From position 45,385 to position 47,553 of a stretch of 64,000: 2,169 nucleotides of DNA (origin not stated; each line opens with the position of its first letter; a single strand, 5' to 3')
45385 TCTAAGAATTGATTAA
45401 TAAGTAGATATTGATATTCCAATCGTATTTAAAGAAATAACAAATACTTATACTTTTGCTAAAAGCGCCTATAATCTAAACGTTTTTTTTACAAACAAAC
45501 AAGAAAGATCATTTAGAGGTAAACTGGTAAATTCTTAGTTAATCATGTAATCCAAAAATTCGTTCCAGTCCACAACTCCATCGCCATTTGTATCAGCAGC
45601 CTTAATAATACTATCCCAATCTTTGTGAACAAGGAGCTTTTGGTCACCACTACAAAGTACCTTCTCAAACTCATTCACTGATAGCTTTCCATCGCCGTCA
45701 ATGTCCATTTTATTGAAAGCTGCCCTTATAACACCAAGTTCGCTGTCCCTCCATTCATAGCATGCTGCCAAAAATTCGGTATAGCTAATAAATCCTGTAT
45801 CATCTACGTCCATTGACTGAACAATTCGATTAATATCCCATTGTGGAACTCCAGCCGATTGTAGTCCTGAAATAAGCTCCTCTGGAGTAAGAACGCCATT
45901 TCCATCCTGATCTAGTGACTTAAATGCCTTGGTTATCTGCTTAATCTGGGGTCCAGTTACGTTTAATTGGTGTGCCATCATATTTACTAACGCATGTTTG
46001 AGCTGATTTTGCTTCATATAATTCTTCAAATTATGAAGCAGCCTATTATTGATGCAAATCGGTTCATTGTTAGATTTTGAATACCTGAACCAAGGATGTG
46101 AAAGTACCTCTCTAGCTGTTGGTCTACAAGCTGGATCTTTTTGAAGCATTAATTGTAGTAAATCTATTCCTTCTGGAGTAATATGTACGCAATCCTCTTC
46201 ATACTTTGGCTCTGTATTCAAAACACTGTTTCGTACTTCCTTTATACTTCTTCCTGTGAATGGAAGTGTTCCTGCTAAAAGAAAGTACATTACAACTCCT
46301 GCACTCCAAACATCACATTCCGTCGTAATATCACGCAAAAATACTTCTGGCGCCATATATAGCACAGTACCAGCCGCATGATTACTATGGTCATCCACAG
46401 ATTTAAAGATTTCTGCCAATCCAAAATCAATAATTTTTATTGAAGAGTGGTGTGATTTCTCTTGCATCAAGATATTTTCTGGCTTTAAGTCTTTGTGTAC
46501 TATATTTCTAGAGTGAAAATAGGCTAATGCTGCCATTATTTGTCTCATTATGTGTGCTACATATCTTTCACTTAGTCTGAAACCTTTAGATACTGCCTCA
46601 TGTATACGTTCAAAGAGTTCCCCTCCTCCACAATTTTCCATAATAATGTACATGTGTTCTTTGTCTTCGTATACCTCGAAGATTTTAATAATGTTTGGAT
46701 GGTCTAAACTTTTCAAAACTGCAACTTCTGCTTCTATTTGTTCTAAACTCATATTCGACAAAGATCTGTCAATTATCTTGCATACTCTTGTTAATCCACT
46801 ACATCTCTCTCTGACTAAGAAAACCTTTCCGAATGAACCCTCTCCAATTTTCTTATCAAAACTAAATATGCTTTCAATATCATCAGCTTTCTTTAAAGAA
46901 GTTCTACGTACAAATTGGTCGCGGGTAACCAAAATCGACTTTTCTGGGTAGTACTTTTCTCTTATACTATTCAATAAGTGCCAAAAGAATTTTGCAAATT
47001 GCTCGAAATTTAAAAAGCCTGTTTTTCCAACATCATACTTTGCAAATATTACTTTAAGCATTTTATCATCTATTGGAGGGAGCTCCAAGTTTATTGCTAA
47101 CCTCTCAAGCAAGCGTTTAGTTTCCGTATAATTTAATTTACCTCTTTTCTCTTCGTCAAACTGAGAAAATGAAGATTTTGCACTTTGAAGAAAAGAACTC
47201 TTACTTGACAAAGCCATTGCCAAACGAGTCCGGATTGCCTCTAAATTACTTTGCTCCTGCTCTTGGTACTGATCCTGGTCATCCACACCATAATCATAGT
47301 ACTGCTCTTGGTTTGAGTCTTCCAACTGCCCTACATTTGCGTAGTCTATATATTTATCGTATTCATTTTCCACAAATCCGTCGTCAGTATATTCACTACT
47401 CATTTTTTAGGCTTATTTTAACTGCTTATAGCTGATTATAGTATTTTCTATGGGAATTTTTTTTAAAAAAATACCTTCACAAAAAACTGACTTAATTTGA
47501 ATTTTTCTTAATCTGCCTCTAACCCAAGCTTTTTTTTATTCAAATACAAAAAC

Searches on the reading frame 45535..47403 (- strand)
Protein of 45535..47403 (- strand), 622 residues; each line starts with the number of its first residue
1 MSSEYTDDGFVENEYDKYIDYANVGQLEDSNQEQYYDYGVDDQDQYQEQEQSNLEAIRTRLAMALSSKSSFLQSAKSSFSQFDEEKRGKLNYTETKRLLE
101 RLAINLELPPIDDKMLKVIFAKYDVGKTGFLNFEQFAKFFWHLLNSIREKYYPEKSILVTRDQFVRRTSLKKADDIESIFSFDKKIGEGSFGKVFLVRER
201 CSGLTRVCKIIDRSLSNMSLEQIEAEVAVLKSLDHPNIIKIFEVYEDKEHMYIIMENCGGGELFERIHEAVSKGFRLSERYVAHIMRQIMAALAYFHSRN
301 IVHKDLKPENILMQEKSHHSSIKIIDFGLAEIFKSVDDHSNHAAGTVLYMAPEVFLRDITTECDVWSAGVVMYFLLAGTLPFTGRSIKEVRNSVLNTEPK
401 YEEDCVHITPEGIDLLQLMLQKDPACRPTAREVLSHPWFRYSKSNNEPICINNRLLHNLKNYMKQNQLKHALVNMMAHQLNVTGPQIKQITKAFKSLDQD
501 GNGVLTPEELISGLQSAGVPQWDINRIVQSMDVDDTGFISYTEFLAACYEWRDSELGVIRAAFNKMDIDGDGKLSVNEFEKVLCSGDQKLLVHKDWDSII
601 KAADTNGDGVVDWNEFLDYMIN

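Call 36: search_protein_families(library=pfam, proteins=[window:45535-47403:-], max_evalue=0.01)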
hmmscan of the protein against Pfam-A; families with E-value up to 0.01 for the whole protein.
window:45535-47403:- (622 aa): 18 families
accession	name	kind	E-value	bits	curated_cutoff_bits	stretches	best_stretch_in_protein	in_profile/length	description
PF00069.31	Pkinase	-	3.2e-69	233.7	31.7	1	181-439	2-263/263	Protein kinase domain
PF07714.23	PK_Tyr_Ser-Thr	-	5.2e-40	137.8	23.1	1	181-435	2-256/258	Protein tyrosine and serine/threonine kinase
PF13499.12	EF-hand_7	-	9.1e-36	122.5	30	3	559-620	4-66/67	EF-hand domain pair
PF00036.39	EF-hand_1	-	1.8e-30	102.7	25.4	4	559-583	2-26/29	EF hand domain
PF13405.12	EF-hand_6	-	1.3e-28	96.3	25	2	559-585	2-28/30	EF-hand domain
PF13202.12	EF-hand_5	-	1.1e-18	66.2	25.9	3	559-583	1-25/25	EF hand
PF13833.12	EF-hand_8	-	4.6e-15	55.5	28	1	595-620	26-51/54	EF-hand domain pair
PF10591.15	SPARC_Ca_bdg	-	1.4e-05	25.8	22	0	457-546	21-112/113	Secreted protein acidic and rich in cysteine Ca binding region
PF12763.14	EH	-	1.7e-05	25.1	22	0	487-547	6-65/101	EH domain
PF06293.20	Kdo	-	1.8e-05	24.7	21.3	1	264-328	102-167/207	Lipopolysaccharide kinase (Kdo/WaaP) family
PF14531.12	Kinase-like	-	8e-05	22.5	25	1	255-385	125-254/289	Kinase-like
PF17667.7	Pkinase_fungal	-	9.1e-05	21.8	24.1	1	284-356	291-366/387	Fungal protein kinase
PF05445.17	Pox_ser-thr_kin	-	0.00037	20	19.7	1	257-324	254-323/434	Poxvirus serine/threonine protein kinase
PF01163.29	RIO1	-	0.00097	19.2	22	1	211-328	43-149/187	RIO domain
PF10707.15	YrbL-PhoP_reg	-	0.0016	18.5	31.5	1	255-326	73-151/185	PhoP regulatory network protein YrbL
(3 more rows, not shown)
